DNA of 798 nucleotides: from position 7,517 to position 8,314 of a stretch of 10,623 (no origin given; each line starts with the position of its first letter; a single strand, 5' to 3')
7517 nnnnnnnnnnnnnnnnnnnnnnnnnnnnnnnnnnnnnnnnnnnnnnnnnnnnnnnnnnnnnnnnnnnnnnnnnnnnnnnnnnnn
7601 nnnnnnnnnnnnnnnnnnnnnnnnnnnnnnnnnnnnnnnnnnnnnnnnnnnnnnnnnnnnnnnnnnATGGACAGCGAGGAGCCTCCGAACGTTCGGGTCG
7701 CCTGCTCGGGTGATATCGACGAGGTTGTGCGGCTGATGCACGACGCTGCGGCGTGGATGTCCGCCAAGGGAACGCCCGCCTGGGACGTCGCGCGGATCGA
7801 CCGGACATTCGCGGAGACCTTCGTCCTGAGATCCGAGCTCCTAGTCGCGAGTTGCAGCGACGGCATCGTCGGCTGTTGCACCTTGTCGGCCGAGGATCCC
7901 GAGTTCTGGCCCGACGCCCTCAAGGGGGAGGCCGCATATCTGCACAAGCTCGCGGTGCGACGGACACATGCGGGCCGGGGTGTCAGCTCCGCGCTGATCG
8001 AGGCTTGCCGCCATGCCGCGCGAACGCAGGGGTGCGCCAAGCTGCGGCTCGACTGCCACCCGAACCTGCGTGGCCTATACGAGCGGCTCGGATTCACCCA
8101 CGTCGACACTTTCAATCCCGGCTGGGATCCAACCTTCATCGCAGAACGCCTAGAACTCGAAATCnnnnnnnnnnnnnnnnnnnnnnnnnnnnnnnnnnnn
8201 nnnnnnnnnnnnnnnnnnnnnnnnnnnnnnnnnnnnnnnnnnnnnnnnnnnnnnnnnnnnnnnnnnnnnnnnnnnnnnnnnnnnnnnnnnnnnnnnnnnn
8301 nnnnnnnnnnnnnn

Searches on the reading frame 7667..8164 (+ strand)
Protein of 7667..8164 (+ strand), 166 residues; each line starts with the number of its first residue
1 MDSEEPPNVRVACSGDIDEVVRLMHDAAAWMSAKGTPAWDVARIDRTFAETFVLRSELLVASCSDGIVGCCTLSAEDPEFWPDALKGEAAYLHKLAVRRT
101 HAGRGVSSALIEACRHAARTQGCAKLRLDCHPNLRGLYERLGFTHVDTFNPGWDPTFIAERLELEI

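Call 4: search_solved_structures(query=window:7667-8164:+, max_evalue=1, show_alignments=3)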
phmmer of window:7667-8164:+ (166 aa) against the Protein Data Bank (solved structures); distinct sequences matched with E-value up to 1: 45.
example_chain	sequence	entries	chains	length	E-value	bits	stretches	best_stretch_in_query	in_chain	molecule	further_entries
2oh1_A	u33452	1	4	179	4.4e-06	30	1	9-144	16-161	Acetyltransferase, GNAT family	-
2pdo_A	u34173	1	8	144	2.9e-05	27.4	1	86-152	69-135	Acetyltransferase ypeA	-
4qus_A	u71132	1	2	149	2.9e-05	27.3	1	85-152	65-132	Acetyltransferase YpeA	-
4qvt_A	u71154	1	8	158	3.4e-05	27.1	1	86-152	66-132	Acetyltransferase YpeA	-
2bei_A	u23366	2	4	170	3.9e-05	26.9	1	9-153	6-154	Diamine acetyltransferase 2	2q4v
2g3a_A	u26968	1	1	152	0.0024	21.1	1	91-151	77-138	acetyltransferase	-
2vez_A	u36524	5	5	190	0.0025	21.1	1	67-145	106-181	PUTATIVE GLUCOSAMINE 6-PHOSPHATE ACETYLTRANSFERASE | GLUCOSAMINE 6-PHOSPHATE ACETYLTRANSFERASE | Glucosamine 6-phosphate N-acetyltransferase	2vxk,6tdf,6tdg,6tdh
2r1i_A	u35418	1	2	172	0.003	20.8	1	10-148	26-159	GCN5-related N-acetyltransferase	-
3fb3_A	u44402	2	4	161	0.003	20.8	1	68-144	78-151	N-acetyltransferase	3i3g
7k09_A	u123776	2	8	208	0.0047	20.2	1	84-146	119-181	Puromycin N-acetyltransferase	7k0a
2ozh_A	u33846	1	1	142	0.0096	19.2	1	90-144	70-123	Hypothetical protein XCC2953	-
1i21_A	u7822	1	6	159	0.011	18.9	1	89-146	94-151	GLUCOSAMINE-PHOSPHATE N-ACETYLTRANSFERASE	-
1i12_A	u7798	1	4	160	0.012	18.9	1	89-146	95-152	GLUCOSAMINE-PHOSPHATE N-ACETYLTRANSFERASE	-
1i1d_A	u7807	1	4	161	0.012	18.9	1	89-146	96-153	GLUCOSAMINE-PHOSPHATE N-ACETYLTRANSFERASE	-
1z4e_A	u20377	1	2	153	0.017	18.3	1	9-144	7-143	transcriptional regulator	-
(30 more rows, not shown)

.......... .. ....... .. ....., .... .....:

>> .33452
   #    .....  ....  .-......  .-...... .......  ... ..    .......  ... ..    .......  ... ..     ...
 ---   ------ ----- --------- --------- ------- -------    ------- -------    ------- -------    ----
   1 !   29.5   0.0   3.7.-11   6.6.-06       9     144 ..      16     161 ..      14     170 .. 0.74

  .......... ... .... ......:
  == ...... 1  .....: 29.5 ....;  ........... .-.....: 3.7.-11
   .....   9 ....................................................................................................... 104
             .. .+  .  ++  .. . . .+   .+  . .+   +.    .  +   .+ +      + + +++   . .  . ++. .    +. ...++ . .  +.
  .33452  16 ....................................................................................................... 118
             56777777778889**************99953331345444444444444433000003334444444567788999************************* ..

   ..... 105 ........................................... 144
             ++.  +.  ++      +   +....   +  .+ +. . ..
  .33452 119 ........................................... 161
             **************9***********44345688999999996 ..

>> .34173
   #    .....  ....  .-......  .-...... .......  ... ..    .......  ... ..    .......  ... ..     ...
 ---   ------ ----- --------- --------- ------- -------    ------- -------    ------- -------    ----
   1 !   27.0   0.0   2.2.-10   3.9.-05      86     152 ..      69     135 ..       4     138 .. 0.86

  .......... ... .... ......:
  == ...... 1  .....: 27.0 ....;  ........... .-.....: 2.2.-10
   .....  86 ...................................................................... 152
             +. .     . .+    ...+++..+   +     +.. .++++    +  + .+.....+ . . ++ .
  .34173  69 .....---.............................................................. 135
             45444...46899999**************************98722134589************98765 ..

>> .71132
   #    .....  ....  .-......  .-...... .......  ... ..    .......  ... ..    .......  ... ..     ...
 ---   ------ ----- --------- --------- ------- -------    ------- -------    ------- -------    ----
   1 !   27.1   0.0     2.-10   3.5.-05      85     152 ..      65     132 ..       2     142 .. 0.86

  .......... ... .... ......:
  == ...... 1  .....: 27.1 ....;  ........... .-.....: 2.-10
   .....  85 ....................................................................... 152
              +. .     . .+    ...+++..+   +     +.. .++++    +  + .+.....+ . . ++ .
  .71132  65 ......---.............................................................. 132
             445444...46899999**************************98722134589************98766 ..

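Call 5: search_protein_families(proteins=[window:7667-8164:+], library=ncbifam, max_evalue=1)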
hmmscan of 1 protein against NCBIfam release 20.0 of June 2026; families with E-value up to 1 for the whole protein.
window:7667-8164:+ (166 aa): 18 families
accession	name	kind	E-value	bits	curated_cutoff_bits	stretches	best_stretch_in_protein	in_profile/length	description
NF002959.0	PRK03624.1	equivalog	9.3e-09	35.1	124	1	8-148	8-134/147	GNAT family acetyltransferase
NF041716.1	HxA_phane_GNAT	equivalog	1e-05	25.5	250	1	43-147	40-144/152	cyclophane-containing RiPP N-acetyltransferase HaaN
TIGR03103.1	trio_acet_GNAT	equivalog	0.00036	19.2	569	1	63-149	132-218/547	N-acetylglutaminylglutamine synthetase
NF005840.0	PRK07757.1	equivalog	0.00043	20.2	154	1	57-147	43-122/153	N-acetyltransferase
NF043067.1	AAC_6p_group_E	equivalog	0.00056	19.8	140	1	84-131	65-112/140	aminoglycoside 6'-N-acetyltransferase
NF000158.2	AAC_6p_Il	exception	0.0021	18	270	1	56-129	50-122/152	aminoglycoside N-acetyltransferase AAC(6')-Il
NF033083.0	AAC_3_I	equivalog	0.0054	16.9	200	1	90-124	78-112/145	AAC(3)-I family aminoglycoside N-acetyltransferase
NF040501.1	resist_ArsN2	equivalog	0.0057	16.3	125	1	86-146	45-104/133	arsenic resistance N-acetyltransferase ArsN2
NF040503.1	resist_ArsN1a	equivalog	0.0071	16.1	170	1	94-149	81-139/159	arsinothricin resistance N-acetyltransferase ArsN1 family A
TIGR01575.1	rimI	equivalog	0.0086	16.2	86.4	1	89-147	55-116/132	ribosomal protein S18-alanine N-acetyltransferase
NF000482.1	AAC_3_XI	exception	0.016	15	300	1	85-147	71-136/148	aminoglycoside N-acetyltransferase AAC(3)-XI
NF005921.0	PRK07922.1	equivalog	0.018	14.7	180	1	54-147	44-127/170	amino-acid N-acetyltransferase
NF000115.2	AAC_6p_Iad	exception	0.026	14.7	275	1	89-131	74-116/144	aminoglycoside N-acetyltransferase AAC(6')-Iad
NF008212.0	PRK10975.1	equivalog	0.038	13.8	219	1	88-128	162-202/232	dTDP-4-amino-4,6-dideoxy-D-galactose acyltransferase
NF000497.1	AAC_6p_Iak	exception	0.04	13.9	325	1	90-129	80-119/153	aminoglycoside N-acetyltransferase AAC(6')-Iak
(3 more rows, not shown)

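Call 6: profile_search(protein=window:7667-8164:+)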
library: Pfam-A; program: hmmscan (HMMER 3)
A. the first sequence (166 residues): domains with independent E <= 10: 8; with E <= 0.001: 3
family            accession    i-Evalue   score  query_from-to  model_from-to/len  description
Acetyltransf_1    PF00583.31    2.3e-14    54.1      34-143        11-116/116  Acetyltransferase (GNAT) family
Acetyltransf_7    PF13508.13    2.4e-13    50.7      56-144         3-83/84  Acetyltransferase (GNAT) domain
Acetyltransf_10   PF13673.13    2.2e-09    37.8      55-147        30-111/128  Acetyltransferase (GNAT) domain
Acetyltransf_9    PF13527.13     0.0034    17.8       9-145         2-126/127  Acetyltransferase (GNAT) domain
FeeM              PF21926.2      0.0079    16.4      91-146        82-139/158  N-acyl amino acid synthase FeeM
FR47              PF08445.16      0.027    14.9      88-146        20-80/86  FR47-like protein
Acetyltransf_CG   PF14542.12      0.061    13.9      88-123        23-58/80  GCN5-related N-acetyl-transferase
PanZ              PF12568.14       0.39    10.6      85-120        57-92/128  Acetyltransferase (GNAT) domain, PanZ

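Call 10: find_homologous_proteins(query=window:7667-8164:+, max_evalue=0.001)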
Query window:7667-8164:+ (166 aa): 214 proteins with E <= 0.001 among 248 candidates; the best 120 are listed.
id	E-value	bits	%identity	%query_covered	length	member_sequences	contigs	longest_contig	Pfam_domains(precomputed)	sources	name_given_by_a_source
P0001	2.7e-109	381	100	100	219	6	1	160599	PF13673.14,PF13508.14,PF00583.32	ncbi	-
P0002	8.7e-108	376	99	100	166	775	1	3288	PF13673.14,PF13508.14,PF00583.32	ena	-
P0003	1.0e-107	376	99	99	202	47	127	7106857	PF13673.14,PF13508.14,PF00583.32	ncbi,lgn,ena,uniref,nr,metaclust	ncbi:GNAT family N-acetyltransferase [Corynebacterium diphtheriae]|uniref:Putative acetyltransferase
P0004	4.3e-105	367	97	99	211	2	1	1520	PF13673.14,PF13508.14,PF00583.32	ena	-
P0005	5.8e-105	367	100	95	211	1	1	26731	PF13673.14,PF13508.14,PF00583.32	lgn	-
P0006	2.9e-95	335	100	89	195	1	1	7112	PF13673.14,PF13508.14,PF00583.32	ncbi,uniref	ncbi:GNAT family N-acetyltransferase [Escherichia coli]|uniref:GNAT family N-acetyltransferase n=1 T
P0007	6.3e-95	334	99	89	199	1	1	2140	PF13673.14,PF13508.14,PF00583.32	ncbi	ncbi:TPA: GNAT family N-acetyltransferase [Klebsiella quasipneumoniae subsp. similipneumoniae]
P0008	2.8e-94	332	99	89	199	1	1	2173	PF13673.14,PF13508.14,PF00583.32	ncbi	ncbi:TPA: GNAT family N-acetyltransferase [Klebsiella pneumoniae]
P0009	1.1e-93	330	100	87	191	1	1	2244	PF13673.14,PF13508.14,PF00583.32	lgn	-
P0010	1.5e-91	323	92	100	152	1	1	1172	PF13673.14,PF13508.14,PF00583.32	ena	-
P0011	6.1e-91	321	89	100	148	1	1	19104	-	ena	-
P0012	4.5e-90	318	89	100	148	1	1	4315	PF13673.14,PF13508.14,PF00583.32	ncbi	-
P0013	6.2e-90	318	87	100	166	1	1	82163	PF13508.14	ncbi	-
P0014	1.0e-88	314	97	87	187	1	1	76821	PF13673.14,PF13508.14,PF00583.32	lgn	-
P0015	7.4e-86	304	99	81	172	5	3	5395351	PF13673.14,PF13508.14,PF00583.32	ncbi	ncbi:GNAT family N-acetyltransferase [Pseudomonas guariconensis]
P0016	3.6e-85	302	84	99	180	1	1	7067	PF13508.14,PF00583.32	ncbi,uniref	ncbi:GNAT family N-acetyltransferase [Escherichia coli]|uniref:GNAT family N-acetyltransferase n=1 T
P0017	1.5e-84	300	100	80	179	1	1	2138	PF13508.14,PF00583.32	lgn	-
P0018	2.1e-84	300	86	100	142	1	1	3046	PF13508.14,PF00583.32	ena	-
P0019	6.4e-84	298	100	80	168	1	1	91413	PF13508.14,PF00583.32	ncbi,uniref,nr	ncbi:GNAT family N-acetyltransferase [Escherichia coli]|uniref:GNAT family N-acetyltransferase n=2 T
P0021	1.5e-81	290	95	83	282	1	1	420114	PF13673.14,PF13508.14,PF00583.32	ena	-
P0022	1.9e-81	290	100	78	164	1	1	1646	PF13508.14,PF00583.32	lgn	-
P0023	2.7e-81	290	100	77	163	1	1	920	PF13673.14,PF13508.14,PF00583.32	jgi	-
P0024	3.8e-81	289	89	86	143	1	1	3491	PF13673.14,PF13508.14,PF00583.32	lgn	-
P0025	4.7e-81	289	78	100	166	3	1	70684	-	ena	-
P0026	4.9e-81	289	90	86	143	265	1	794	PF13673.14,PF13508.14,PF00583.32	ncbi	ncbi:GNAT family N-acetyltransferase [Klebsiella pneumoniae]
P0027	9.8e-81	288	100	78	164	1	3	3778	PF13508.14,PF00583.32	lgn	-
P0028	3.6e-80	286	80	96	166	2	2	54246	PF13673.14,PF13508.14,PF00583.32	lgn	-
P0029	5.3e-80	285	100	78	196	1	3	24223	PF13508.14,PF00583.32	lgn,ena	-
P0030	1.1e-79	284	80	100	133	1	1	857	PF13673.14,PF13508.14,PF00583.32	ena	-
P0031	6.0e-77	275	99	75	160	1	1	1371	PF13508.14,PF00583.32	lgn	-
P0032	2.4e-76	273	83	92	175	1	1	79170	PF13508.14,PF00583.32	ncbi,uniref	ncbi:GNAT family N-acetyltransferase [Enterobacter sp. CPE_E331]|uniref:GNAT family N-acetyltransfer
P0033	1.7e-74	267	100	70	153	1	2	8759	PF13673.14,PF13508.14,PF00583.32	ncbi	ncbi:GNAT family N-acetyltransferase [Shigella flexneri]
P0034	4.5e-74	266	100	72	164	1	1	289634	PF13508.14,PF00583.32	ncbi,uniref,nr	ncbi:GNAT family N-acetyltransferase [Trichlorobacter lovleyi]|uniref:GNAT family N-acetyltransferas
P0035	1.1e-72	262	84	90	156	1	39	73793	PF13508.14,PF00583.32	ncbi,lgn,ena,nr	ncbi:GNAT family N-acetyltransferase [Pantoea anthophila]|nr:GNAT family N-acetyltransferase [Pantoe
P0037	4.4e-72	260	99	71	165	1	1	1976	PF13508.14,PF00583.32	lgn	-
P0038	1.4e-71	258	99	70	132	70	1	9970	PF13508.14,PF00583.32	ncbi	-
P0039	1.3e-70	255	95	70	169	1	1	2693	PF13673.14,PF13508.14,PF00583.32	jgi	jgi:GNAT superfamily N-acetyltransferase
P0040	2.2e-68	247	75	100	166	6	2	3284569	PF13673.14,PF13508.14,PF00583.32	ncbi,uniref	ncbi:GNAT family N-acetyltransferase [Neopusillimonas aromaticivorans]|uniref:GNAT family N-acetyltr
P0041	2.4e-68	247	100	67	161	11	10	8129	PF13508.14,PF00583.32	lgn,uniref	uniref:GNAT family N-acetyltransferase n=1 Tax=Klebsiella pneumoniae TaxID=573 RepID=UPI000B305D7E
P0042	3.1e-68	247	100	65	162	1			PF13673.14,PF13508.14,PF00583.32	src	-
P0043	7.5e-68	246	100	67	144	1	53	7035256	PF13508.14,PF00583.32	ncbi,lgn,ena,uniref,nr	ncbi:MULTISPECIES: GNAT family N-acetyltransferase [Pseudomonas aeruginosa group]|uniref:N-acetyltra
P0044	8.2e-68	246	100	67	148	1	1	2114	PF13508.14,PF00583.32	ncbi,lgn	-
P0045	1.3e-67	245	100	67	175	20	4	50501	PF00583.32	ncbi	ncbi:GNAT family N-acetyltransferase, partial [Pseudomonas aeruginosa]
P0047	1.3e-66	242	96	66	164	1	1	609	PF13673.14,PF13508.14,PF02746.22,PF00583.32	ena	-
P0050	9.0e-66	239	65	96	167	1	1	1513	PF13673.14,PF13508.14,PF00583.32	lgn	-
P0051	9.3e-66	239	69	100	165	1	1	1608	PF13673.14,PF13508.14,PF00583.32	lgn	-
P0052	3.8e-65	237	93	73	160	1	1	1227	PF13508.14,PF00583.32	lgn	-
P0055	6.6e-64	233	100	63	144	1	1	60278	PF13508.14,PF00583.32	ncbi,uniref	ncbi:GNAT family N-acetyltransferase, partial [Pseudomonas aeruginosa]|uniref:GNAT family N-acetyltr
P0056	2.2e-63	231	64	96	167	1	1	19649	PF13673.14,PF13508.14,PF00583.32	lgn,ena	-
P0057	5.5e-61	223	63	94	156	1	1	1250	PF13673.14,PF13508.14,PF00583.32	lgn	-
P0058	9.6e-61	223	62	96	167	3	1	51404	PF13673.14,PF13508.14,PF00583.32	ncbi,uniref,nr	ncbi:GNAT family N-acetyltransferase [Phenylobacterium sp.]|uniref:GNAT family N-acetyltransferase n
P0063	5.4e-59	217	62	96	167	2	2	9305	PF13673.14,PF13508.14,PF00583.32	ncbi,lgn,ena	-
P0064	6.9e-59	217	68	100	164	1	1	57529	PF13508.14,PF00583.32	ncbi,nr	ncbi:hypothetical protein J0X08_05276 (plasmid) [Klebsiella variicola]|nr:hypothetical protein [Kleb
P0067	1.3e-56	209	99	56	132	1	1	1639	PF13673.14,PF13508.14,PF00583.32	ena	-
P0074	2.0e-53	199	100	55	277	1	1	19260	PF13508.14,PF00583.32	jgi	jgi:GNAT superfamily N-acetyltransferase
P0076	4.8e-52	194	55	98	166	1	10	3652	PF13673.14,PF13508.14,PF00583.32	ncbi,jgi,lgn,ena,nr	ncbi:MAG: GNAT family N-acetyltransferase [Phenylobacterium sp.]|jgi:hypothetical protein|nr:GNAT fa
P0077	1.3e-51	193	57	92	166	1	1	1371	PF13508.14,PF00583.32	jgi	jgi:GNAT superfamily N-acetyltransferase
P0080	3.1e-51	192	57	96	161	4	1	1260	PF13673.14,PF13508.14,PF00583.32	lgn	-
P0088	9.8e-50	187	100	52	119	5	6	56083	PF13508.14,PF00583.32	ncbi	ncbi:GNAT family N-acetyltransferase, partial [Pseudomonas aeruginosa]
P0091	4.0e-47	178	77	69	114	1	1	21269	PF13508.14,PF00583.32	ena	-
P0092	8.4e-47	177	55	95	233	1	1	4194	PF13673.14,PF13508.14,PF00583.32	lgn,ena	-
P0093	1.0e-46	177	98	49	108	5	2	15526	PF13673.14,PF13508.14,PF00583.32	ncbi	ncbi:GNAT family N-acetyltransferase, partial [Pseudomonas aeruginosa]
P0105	4.8e-41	159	49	99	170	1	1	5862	PF13673.14,PF13508.14,PF00583.32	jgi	jgi:GNAT superfamily N-acetyltransferase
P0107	1.0e-39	154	97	43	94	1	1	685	PF13673.14,PF13508.14,PF00583.32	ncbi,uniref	ncbi:GNAT family N-acetyltransferase, partial [Klebsiella pneumoniae]|uniref:GNAT family N-acetyltra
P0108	6.1e-39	152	49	97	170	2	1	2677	PF13673.14,PF13508.14,PF00583.32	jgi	jgi:GNAT superfamily N-acetyltransferase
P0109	8.9e-39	151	46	99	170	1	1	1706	PF13673.14,PF13508.14,PF00583.32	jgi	jgi:GNAT superfamily N-acetyltransferase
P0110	6.9e-38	148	51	83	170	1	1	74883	PF13673.14,PF13508.14,PF00583.32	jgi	jgi:GNAT superfamily N-acetyltransferase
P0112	8.6e-37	145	48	92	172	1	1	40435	PF13673.14,PF13508.14,PF00583.32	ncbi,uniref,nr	ncbi:GNAT family N-acetyltransferase [Phenylobacterium sp.]|uniref:GNAT family N-acetyltransferase n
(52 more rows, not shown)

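Call 11: find_encoding_contigs(protein=P0040, flank=8000, max_places=4)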
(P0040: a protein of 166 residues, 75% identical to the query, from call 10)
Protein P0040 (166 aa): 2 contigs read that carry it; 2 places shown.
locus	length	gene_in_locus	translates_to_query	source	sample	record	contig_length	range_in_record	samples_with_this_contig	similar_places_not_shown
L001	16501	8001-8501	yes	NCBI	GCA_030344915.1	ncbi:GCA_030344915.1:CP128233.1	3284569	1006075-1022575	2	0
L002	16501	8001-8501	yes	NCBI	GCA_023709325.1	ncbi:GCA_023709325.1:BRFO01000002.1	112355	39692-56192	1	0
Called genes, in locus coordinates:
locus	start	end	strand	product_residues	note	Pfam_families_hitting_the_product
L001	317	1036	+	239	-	PF00126:HTH_1, PF03466:LysR_substrate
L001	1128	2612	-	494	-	PF14319:Zn_Tnp_IS91, PF04986:Y2_Tnp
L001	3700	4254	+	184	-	PF13302:Acetyltransf_3, PF00583:Acetyltransf_1, PF13523:Acetyltransf_8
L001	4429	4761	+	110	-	PF00892:EamA (weak), PF00893:Multi_Drug_Res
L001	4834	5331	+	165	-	PF00186:DHFR_1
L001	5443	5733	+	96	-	PF06231:DUF1010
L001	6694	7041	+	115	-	PF00893:Multi_Drug_Res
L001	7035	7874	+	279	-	PF00809:Pterin_bind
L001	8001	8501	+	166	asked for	PF13673:Acetyltransf_10, PF00583:Acetyltransf_1, PF13508:Acetyltransf_7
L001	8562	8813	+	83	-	-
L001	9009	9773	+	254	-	PF00665:rve (faint), PF13610:DDE_Tnp_IS240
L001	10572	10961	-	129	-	PF00717:Peptidase_S24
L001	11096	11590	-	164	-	PF03230:Antirestrict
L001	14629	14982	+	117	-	PF12844:HTH_19 (weak), PF13560:HTH_31 (weak)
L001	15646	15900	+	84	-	PF12728:HTH_17 (weak)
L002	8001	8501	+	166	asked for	PF13673:Acetyltransf_10, PF00583:Acetyltransf_1, PF13508:Acetyltransf_7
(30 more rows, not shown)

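Call 12: find_encoding_contigs(protein=P0025, flank=8000, max_places=3)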
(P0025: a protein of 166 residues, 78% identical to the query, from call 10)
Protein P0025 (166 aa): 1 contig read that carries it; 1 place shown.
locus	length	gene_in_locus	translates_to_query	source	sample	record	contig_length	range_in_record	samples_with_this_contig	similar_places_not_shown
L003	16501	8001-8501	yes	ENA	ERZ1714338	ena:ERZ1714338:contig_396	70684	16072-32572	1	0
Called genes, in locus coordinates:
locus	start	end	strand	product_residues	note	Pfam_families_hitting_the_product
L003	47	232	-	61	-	-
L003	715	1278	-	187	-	PF00158:Sigma54_activat, PF14532:Sigma54_activ_2, PF01078:Mg_chelatase (faint), PF07728:AAA_5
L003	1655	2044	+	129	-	PF04012:PspA_IM30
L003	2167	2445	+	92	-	PF06667:PspB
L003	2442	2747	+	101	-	PF04024:PspC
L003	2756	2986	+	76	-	PF09584:Phageshock_PspD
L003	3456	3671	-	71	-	-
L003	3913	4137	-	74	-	-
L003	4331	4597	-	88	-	PF00144:Beta-lactamase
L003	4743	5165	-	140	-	PF00144:Beta-lactamase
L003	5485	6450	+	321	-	PF00126:HTH_1, PF03466:LysR_substrate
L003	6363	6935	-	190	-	PF01155:HypA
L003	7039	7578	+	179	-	PF00809:Pterin_bind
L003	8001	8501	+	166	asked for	-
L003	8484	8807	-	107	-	-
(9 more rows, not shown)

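Call 13: find_encoding_contigs(protein=P0058, flank=8000, max_places=3)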
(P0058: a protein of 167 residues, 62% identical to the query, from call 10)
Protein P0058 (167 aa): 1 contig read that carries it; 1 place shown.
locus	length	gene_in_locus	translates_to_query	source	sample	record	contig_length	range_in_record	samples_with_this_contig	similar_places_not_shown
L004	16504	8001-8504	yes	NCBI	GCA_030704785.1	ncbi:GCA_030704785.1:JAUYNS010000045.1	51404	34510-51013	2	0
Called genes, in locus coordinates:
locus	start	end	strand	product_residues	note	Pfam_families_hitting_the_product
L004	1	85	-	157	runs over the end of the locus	PF13238:AAA_18 (weak), PF13671:AAA_33 (weak)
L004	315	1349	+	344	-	-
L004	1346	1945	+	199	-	PF02798:GST_N (weak), PF13417:GST_N_3, PF13409:GST_N_2, PF13410:GST_C_2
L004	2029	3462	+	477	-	PF00171:Aldedh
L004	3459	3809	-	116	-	PF01627:Hpt (weak)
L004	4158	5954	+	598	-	PF13454:NAD_binding_9 (faint), PF00743:FMO-like (weak), PF01266:DAO (faint), PF07992:Pyr_redox_2 (weak), PF13450:NAD_binding_8, PF13738:Pyr_redox_3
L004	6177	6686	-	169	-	PF09351:DUF1993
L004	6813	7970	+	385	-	PF02771:Acyl-CoA_dh_N, PF00441:Acyl-CoA_dh_1, PF08028:Acyl-CoA_dh_2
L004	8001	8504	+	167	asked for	PF00583:Acetyltransf_1, PF13673:Acetyltransf_10 (weak), PF13508:Acetyltransf_7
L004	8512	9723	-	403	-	PF00037:Fer4 (faint), PF12837:Fer4_6 (faint), PF12838:Fer4_7, PF13183:Fer4_8, PF13237:Fer4_10 (weak), PF13484:Fer4_16 (weak), PF13534:Fer4_17, PF02754:CCG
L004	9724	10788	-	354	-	PF01565:FAD_binding_4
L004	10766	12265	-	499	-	PF01565:FAD_binding_4, PF02913:FAD-oxidase_C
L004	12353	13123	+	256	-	PF00106:adh_short, PF01370:Epimerase (weak), PF08659:KR, PF13561:adh_short_C2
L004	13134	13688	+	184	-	-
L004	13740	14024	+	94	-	PF13239:2TM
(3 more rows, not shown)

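Call 16: find_encoding_contigs(protein=P0056, flank=8000, max_places=3)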
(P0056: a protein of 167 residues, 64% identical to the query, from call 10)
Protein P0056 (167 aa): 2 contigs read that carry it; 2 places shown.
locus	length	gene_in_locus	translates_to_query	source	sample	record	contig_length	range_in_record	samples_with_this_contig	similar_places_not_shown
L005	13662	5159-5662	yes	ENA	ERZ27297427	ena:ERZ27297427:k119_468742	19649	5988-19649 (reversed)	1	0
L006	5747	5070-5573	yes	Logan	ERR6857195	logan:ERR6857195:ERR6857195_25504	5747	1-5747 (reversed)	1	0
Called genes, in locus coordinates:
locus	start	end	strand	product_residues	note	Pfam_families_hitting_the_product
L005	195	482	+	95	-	-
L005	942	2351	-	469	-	PF01476:LysM (faint)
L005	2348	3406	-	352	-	-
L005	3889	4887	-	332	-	-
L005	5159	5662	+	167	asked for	PF00583:Acetyltransf_1, PF13673:Acetyltransf_10 (weak), PF13508:Acetyltransf_7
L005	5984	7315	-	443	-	PF18928:DUF5677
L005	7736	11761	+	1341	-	PF01381:HTH_3 (weak), PF13560:HTH_31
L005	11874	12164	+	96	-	-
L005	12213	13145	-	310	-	-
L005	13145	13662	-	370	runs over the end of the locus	PF02463:SMC_N (faint), PF13175:AAA_15, PF13476:AAA_23, PF13175:AAA_15 (weak), PF13304:AAA_21, PF12476:DUF3696 (faint)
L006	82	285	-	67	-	-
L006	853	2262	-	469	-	PF01476:LysM (faint)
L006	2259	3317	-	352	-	-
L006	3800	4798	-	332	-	-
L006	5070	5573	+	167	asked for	PF00583:Acetyltransf_1, PF13673:Acetyltransf_10 (weak), PF13508:Acetyltransf_7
